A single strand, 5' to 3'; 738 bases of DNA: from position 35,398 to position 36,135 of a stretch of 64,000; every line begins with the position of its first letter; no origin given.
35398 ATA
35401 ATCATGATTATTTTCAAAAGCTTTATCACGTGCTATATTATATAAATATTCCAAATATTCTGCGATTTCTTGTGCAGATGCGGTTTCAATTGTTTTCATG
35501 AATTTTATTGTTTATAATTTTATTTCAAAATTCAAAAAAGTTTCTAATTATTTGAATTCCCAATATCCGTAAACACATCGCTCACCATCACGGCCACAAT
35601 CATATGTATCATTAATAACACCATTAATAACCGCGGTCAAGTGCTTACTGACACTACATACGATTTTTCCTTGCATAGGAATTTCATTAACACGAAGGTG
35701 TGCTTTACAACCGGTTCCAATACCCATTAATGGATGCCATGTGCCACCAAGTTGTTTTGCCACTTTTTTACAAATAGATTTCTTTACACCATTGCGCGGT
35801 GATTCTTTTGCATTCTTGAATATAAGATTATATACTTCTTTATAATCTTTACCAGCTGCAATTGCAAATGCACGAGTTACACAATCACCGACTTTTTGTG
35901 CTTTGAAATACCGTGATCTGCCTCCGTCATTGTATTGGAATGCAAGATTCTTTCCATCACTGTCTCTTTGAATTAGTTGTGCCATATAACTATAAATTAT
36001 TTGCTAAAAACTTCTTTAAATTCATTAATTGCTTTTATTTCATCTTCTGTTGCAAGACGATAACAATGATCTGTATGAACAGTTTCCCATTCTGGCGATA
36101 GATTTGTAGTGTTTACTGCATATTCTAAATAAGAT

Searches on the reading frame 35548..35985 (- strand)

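Call 28: search_protein_families(library=pfam, proteins=[window:35548-35985:-], max_evalue=0.01)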
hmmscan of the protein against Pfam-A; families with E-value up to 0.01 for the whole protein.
window:35548-35985:- (145 aa): 0 families

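Call 76: search_protein_families(library=phrogs, proteins=[window:35548-35985:-], max_evalue=0.001)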
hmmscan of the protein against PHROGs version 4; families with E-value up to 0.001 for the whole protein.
window:35548-35985:- (145 aa): 2 families
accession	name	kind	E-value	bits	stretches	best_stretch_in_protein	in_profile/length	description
phrog_3754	-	unknown function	2.3e-14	54.9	1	29-144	18-143/145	-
phrog_15863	-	unknown function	0.00059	20.3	1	29-132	12-111/312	-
